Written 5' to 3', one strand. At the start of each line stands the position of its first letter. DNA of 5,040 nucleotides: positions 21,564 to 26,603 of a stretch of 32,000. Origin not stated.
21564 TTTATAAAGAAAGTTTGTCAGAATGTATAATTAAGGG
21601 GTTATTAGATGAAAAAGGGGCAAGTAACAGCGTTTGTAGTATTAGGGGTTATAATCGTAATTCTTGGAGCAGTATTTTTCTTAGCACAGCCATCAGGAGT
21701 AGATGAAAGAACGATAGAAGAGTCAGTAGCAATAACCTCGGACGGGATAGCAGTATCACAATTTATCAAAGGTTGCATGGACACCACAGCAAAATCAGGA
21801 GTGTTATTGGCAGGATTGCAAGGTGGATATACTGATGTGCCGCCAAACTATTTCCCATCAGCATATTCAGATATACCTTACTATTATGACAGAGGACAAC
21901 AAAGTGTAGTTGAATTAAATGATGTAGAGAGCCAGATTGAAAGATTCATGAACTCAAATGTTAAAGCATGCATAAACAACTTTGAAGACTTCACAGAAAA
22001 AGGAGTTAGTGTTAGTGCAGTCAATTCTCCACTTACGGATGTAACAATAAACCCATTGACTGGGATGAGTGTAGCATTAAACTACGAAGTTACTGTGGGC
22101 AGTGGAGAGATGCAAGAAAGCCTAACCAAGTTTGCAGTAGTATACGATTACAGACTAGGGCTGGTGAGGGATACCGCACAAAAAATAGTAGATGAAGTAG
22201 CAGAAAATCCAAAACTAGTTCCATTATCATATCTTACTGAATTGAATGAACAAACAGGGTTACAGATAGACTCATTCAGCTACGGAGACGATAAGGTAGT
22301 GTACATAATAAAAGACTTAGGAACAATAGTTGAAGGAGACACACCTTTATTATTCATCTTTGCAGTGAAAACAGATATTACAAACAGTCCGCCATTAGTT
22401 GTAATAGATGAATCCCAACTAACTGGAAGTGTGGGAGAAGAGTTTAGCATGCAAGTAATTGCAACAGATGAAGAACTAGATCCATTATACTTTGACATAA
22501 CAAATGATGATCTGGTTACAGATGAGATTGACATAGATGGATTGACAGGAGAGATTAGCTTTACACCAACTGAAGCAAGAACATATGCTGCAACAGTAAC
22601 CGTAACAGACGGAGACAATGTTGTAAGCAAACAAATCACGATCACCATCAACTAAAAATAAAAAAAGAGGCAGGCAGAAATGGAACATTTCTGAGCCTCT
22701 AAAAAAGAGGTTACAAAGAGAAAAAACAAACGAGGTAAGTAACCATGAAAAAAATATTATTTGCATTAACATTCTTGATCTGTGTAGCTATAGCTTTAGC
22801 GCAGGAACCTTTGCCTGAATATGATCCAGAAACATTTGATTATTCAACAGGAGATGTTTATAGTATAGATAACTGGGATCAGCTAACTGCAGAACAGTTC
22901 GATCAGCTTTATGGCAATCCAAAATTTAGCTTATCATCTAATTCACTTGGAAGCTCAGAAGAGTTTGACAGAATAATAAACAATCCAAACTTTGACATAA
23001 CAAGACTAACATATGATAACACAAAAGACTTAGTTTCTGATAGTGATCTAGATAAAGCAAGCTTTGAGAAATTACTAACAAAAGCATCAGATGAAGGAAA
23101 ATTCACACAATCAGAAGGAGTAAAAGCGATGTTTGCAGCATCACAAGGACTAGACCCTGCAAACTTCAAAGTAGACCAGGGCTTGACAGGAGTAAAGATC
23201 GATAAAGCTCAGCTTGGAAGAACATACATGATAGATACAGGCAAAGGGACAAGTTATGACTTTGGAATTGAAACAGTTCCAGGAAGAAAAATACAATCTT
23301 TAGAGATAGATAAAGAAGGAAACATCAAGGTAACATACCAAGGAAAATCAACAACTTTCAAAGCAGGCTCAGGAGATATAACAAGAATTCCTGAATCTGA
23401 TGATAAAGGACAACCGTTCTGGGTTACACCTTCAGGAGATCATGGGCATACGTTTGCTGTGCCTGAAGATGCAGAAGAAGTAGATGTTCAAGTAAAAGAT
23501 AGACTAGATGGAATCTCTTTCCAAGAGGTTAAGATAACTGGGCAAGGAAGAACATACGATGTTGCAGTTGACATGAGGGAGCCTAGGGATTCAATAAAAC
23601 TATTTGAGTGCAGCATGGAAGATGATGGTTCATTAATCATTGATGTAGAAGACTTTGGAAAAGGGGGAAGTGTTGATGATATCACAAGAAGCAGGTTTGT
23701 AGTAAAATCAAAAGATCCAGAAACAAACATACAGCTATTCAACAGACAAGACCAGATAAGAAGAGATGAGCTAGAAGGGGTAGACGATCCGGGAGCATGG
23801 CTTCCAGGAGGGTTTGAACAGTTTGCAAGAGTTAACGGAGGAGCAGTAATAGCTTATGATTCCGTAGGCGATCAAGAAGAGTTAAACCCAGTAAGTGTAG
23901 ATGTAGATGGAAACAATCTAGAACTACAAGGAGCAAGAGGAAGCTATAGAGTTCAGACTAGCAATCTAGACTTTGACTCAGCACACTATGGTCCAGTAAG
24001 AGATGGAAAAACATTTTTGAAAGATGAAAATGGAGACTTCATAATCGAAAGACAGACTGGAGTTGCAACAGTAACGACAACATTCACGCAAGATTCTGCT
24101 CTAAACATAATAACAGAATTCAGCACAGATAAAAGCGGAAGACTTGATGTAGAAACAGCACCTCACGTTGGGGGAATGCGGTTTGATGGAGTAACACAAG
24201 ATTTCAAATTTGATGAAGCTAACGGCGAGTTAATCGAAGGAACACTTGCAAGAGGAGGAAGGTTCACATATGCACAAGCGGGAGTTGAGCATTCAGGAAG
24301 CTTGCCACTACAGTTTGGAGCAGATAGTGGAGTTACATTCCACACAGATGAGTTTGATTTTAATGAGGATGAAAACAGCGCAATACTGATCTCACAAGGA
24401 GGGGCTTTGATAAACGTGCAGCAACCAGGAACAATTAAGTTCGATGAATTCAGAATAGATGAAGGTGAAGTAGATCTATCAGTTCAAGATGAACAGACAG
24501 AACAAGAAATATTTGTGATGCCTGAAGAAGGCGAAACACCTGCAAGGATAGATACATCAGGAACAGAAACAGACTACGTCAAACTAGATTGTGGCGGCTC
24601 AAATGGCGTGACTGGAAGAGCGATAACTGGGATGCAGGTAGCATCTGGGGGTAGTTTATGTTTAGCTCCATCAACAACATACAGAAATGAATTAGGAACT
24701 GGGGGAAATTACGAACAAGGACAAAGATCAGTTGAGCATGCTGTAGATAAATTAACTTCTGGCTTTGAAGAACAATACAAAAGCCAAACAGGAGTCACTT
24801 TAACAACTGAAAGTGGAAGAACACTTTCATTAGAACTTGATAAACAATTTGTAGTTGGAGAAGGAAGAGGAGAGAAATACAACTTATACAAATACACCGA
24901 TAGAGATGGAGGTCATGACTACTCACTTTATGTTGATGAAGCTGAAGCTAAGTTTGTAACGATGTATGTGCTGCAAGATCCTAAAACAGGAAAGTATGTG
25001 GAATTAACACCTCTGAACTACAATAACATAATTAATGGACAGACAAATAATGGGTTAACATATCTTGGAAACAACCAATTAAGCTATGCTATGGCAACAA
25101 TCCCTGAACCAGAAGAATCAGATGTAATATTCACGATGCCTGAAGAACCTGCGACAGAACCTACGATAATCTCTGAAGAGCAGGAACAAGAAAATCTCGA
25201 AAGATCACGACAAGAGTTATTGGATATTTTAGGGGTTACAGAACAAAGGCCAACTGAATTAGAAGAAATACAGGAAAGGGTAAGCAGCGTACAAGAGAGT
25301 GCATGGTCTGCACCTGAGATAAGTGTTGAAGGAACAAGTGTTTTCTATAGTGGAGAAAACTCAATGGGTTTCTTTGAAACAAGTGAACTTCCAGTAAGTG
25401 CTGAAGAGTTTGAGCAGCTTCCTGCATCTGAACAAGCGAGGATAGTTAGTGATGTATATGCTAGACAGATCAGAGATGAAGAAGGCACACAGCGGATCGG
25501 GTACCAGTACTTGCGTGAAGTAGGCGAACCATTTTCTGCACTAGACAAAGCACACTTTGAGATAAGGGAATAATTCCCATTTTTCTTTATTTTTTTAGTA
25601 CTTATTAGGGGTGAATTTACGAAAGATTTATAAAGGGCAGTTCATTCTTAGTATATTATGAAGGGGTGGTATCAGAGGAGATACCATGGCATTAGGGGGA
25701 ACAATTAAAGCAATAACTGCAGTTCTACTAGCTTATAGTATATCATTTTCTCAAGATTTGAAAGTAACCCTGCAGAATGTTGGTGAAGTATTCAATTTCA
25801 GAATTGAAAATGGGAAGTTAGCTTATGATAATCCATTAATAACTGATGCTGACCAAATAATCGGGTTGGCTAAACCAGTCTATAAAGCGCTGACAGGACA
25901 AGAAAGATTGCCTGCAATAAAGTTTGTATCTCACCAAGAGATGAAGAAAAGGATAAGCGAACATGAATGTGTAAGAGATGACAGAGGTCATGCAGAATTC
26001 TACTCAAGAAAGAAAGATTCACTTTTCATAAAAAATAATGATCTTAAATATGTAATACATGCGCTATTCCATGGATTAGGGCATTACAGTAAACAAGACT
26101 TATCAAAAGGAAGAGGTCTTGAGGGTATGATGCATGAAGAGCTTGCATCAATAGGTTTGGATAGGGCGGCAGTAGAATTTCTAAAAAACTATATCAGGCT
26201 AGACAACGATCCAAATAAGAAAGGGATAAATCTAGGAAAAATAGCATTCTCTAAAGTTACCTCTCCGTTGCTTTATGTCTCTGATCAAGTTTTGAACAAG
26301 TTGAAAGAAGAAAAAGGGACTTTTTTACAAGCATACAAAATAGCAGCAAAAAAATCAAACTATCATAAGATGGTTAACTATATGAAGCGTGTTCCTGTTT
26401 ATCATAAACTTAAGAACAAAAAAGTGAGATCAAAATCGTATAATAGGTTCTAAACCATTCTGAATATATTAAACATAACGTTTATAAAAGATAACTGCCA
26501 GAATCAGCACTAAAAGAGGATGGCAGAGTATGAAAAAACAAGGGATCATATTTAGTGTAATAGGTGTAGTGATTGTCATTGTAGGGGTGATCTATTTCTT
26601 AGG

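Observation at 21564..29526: Duplicated two-gene surface cassette with a conserved promoter element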

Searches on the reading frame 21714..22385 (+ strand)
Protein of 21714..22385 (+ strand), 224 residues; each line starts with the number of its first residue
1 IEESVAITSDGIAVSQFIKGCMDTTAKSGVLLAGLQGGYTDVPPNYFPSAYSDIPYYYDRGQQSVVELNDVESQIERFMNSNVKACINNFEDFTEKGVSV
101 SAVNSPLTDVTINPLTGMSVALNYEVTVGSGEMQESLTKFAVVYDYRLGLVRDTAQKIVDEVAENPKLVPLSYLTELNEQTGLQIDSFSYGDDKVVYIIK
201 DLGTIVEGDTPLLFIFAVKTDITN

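Call 64: predict_structure(alignment_id=A5)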
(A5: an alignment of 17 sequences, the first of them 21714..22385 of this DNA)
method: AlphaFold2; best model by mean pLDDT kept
length: 224 residues; sequences in the alignment: 17
mean_pLDDT: 92.5   pTM: 0.88
mean pLDDT of the five models: 92.5, 91.9, 91.9, 91.2, 85.6
residues with pLDDT >= 90: 179; 70-90: 40; 50-70: 4; < 50: 1
segments of 3 or more residues with pLDDT < 50: none
pLDDT, mean of each block of 10 residues (from residue 1): 86 97 98 96 88 90 93 98 95 93 96 93 96 93 96 96 84 93 93 91 93 93 56
secondary structure, 60 per line:
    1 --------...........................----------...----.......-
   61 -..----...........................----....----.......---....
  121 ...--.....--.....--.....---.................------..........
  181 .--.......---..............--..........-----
elements in order: H9-35 E46-48 E53-59 H68-94 E99-102 E107-113 E117-123 E126-130 E133-137 E140-144 H148-164 H171-181 E184-190 E194-207 E210-219

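Call 66: fold_search(model_id=the predicted structure, library=pdb)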
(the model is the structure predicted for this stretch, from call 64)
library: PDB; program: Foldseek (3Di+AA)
matches with E <= 10: 1167; with E <= 0.001: 0
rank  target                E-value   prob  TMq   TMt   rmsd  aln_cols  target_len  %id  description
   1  3ako_C                1.4e-02  0.25  0.14  0.19  19.1       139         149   13  Crystal Structure of the Reassembled Venus (released 2011-08-03)
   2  7r5v_P                2.5e-02  0.10  0.12  0.12  21.2       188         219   10  Structure of the human CCAN CENP-A alpha-satellite complex (released 2022-04-27)
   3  9o4g_A                2.8e-02  0.20  0.19  0.08  20.2       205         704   11  Cryo-EM structure of the CHSY3-CHPF1 chondroitin synthase heterodimer (released 2026-03-04)
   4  9xps_7                3.7e-02  0.20  0.21  0.21  16.8       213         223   10  The neck structure of the Phage Phikz (released 2026-02-11)
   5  1kia_A                4.7e-02  0.09  0.13  0.12  17.4       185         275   14  Crystal structure of glycine N-methyltransferase complexed with S-adenosylmethionine and acetate (released 2003-06-10)
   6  2idj_B                5.0e-02  0.10  0.12  0.10  17.8       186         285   11  Crystal Structure of Rat Glycine N-Methyltransferase Apoprotein, Monoclinic Form (released 2006-12-19)
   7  9o4g_B                5.6e-02  0.51  0.20  0.08  13.7       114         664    7  Cryo-EM structure of the CHSY3-CHPF1 chondroitin synthase heterodimer (released 2026-03-04)
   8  8z8x_A                5.6e-02  0.06  0.14  0.07  22.1       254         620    5  Cryo-EM structure of Thogoto virus polymerase in a transcription initiation conformation (released 2024-05-29)
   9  8p0g_A                5.6e-02  0.04  0.12  0.08  21.5       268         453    9  Thogoto virus polymerase in Mode A conformation and bound to 35-mer loop promoter RNA (released 2024-05-22)
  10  8rjw_C                5.9e-02  0.30  0.16  0.22  19.7       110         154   19  Human RAD52 open ring - ssDNA complex (released 2024-04-24)
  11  1wql_B                5.9e-02  0.16  0.17  0.20  17.1       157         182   13  Cumene dioxygenase (cumA1A2) from Pseudomonas fluorescens IP01 (released 2005-03-29)
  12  3ako_A                5.9e-02  0.13  0.13  0.19  17.8       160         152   11  Crystal Structure of the Reassembled Venus (released 2011-08-03)
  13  8z85_A                6.3e-02  0.06  0.13  0.08  22.0       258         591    6  Cryo-EM structure of Thogoto virus polymerase in transcription pre-initiation conformation 1 (released 2024-05-29)
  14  8z8j_A                6.7e-02  0.04  0.12  0.06  21.8       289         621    8  Cryo-EM structure of Thogoto virus polymerase in transcription pre-initiation conformation 2 (released 2024-05-29)
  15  5mtw_A                7.1e-02  0.41  0.18  0.27  19.1       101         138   12  Mycobacterium tuberculosis Rv1957 SecB-like chaperone in complex with a ChAD peptide from Rv1956 HigA1 antitoxin (released 2018-10-24)
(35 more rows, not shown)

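Call 91: fold_search(model_id=the predicted structure, library=viral)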
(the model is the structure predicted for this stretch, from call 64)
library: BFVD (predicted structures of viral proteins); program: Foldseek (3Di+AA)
matches with E <= 10: 1378; with E <= 0.001: 0
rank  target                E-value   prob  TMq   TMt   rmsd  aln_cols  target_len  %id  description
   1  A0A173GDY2            1.2e-03  0.60  0.17  0.19  16.2       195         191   11  Uncharacterized protein [Erwinia phage vB_EamM_RAY]
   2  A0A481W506            2.3e-03  0.84  0.28  0.17  13.7       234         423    9  Uncharacterized protein [Pseudomonas phage Psa21]
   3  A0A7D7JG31            3.9e-03  0.69  0.23  0.28  16.3       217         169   10  (no name in the UniProt tables at hand)
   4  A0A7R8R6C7            6.7e-03  0.63  0.20  0.25  13.3       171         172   16  Uncharacterized protein [Klebsiella phage vB_KvM-Eowyn]
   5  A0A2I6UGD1            1.5e-02  0.13  0.11  0.10  14.5       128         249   11  DNA single-strand annealing protein [Salinibacter phage M8CC-19]
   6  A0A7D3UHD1            1.9e-02  0.20  0.15  0.17  16.4       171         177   10  (no name in the UniProt tables at hand)
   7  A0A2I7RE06            1.9e-02  0.16  0.13  0.10  15.7       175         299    7  (no name in the UniProt tables at hand)
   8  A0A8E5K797            2.4e-02  0.21  0.17  0.22  14.3       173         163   12  (no name in the UniProt tables at hand)
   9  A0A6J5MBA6            2.6e-02  0.77  0.25  0.35   8.3       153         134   16  Uncharacterized protein [uncultured Caudovirales phage]
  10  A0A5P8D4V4            2.6e-02  0.30  0.18  0.21  13.2       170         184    8  (no name in the UniProt tables at hand)
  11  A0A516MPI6            2.6e-02  0.16  0.14  0.14  15.4       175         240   10  (no name in the UniProt tables at hand)
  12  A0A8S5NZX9            2.9e-02  0.44  0.24  0.17  17.5       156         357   11  Uncharacterized protein [Myoviridae sp. ctLnO19]
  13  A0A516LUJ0            3.1e-02  0.33  0.15  0.19  19.6       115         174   12  (no name in the UniProt tables at hand)
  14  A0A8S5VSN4            3.1e-02  0.14  0.12  0.12  19.3       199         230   10  (no name in the UniProt tables at hand)
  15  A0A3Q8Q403            3.1e-02  0.12  0.13  0.20  19.6       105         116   15  Uncharacterized protein [Sulfolobales Beppu filamentous virus 3]
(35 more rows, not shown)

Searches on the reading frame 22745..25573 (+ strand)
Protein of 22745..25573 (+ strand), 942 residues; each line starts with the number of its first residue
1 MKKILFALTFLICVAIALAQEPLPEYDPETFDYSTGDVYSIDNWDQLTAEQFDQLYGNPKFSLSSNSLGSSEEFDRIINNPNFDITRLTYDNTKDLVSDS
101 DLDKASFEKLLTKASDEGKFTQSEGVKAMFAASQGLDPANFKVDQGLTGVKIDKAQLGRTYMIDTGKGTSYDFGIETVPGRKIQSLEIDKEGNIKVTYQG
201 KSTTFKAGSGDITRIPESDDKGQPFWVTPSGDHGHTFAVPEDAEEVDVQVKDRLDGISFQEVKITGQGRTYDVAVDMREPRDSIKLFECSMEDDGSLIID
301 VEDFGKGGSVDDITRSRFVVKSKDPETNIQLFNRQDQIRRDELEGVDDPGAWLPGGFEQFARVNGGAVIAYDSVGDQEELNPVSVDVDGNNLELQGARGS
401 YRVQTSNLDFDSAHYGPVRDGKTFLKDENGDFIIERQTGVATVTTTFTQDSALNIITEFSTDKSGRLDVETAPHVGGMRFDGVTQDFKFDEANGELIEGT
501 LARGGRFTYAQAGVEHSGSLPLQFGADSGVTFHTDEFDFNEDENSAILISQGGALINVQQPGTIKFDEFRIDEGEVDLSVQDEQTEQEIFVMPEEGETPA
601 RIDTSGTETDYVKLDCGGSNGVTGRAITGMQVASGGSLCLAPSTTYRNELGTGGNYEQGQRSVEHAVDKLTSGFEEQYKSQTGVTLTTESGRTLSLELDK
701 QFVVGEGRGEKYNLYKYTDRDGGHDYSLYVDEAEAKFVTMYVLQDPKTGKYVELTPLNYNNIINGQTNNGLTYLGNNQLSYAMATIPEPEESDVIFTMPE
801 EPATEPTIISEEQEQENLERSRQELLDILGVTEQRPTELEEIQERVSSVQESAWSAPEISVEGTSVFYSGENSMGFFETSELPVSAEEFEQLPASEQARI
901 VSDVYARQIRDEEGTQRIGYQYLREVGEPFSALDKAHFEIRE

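Call 6: search_protein_families(library=pfam, proteins=[window:22745-25573:+], max_evalue=1)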
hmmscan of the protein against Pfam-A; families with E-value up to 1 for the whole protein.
window:22745-25573:+ (942 aa): 1 family
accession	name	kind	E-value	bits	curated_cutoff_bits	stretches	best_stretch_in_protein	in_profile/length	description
PF15623.11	CT47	-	0.024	15.1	27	1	779-863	188-266/279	Cancer/testis gene family 47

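Call 26: search_protein_families(library=ncbifam, proteins=[window:22745-25573:+], max_evalue=0.1)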
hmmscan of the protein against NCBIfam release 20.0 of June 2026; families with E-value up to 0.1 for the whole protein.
window:22745-25573:+ (942 aa): 0 families

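Call 51: find_homologous_proteins(query=window:22745-25573:+, max_evalue=0.001)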
Query window:22745-25573:+ (942 aa): 1 proteins with E <= 0.001 among 8000 candidates.
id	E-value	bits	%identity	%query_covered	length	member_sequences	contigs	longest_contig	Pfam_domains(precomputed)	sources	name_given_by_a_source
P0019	0.0e+0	2110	100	100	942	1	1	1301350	-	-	-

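Call 75: search_solved_structures(query=window:22745-25573:+, max_evalue=1)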
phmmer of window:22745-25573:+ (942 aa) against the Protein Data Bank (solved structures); distinct sequences matched with E-value up to 1: 0.

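Call 93: search_protein_families(library=phrogs, proteins=[window:22745-25573:+], max_evalue=0.01)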
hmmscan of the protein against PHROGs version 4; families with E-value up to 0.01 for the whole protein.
window:22745-25573:+ (942 aa): 0 families

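Call 94: search_protein_families(library=padloc, proteins=[window:22745-25573:+], max_evalue=0.01)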
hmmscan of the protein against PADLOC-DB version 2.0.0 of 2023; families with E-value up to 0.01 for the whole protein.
window:22745-25573:+ (942 aa): 0 families

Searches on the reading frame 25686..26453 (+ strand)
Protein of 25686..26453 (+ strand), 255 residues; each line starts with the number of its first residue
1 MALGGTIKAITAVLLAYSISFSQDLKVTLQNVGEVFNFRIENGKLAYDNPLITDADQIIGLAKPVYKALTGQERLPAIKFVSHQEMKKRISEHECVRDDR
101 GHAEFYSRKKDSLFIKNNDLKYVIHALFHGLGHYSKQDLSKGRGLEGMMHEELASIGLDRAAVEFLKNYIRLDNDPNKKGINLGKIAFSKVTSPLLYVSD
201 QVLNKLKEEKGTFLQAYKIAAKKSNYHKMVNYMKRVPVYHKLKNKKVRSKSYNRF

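Call 6: search_protein_families(library=pfam, proteins=[window:25686-26453:+], max_evalue=1)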
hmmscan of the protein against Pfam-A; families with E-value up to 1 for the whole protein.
window:25686-26453:+ (255 aa): 0 families

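Call 26: search_protein_families(library=ncbifam, proteins=[window:25686-26453:+], max_evalue=0.1)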
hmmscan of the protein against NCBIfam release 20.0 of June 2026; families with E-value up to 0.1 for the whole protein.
window:25686-26453:+ (255 aa): 0 families

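Call 77: search_solved_structures(query=window:25686-26453:+, max_evalue=1)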
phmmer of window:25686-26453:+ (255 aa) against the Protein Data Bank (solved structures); distinct sequences matched with E-value up to 1: 4.
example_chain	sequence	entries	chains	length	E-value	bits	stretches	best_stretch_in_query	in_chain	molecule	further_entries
3j7a_Y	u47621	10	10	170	0.63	13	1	110-205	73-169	40S ribosomal protein eS19 | 40S ribosomal protein S19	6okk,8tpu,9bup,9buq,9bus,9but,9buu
6kjj_A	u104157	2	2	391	0.83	12.6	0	89-153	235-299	Putative beta-lactamase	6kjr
6kjh_A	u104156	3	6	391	0.83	12.6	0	89-153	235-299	Putative beta-lactamase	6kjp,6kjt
6kjq_A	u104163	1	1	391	0.83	12.6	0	89-153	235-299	Putative beta-lactamase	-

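Call 93: search_protein_families(library=phrogs, proteins=[window:25686-26453:+], max_evalue=0.01)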
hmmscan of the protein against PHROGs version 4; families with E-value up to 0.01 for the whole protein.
window:25686-26453:+ (255 aa): 0 families

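Call 94: search_protein_families(library=padloc, proteins=[window:25686-26453:+], max_evalue=0.01)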
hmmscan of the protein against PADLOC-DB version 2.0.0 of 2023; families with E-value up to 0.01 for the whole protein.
window:25686-26453:+ (255 aa): 0 families
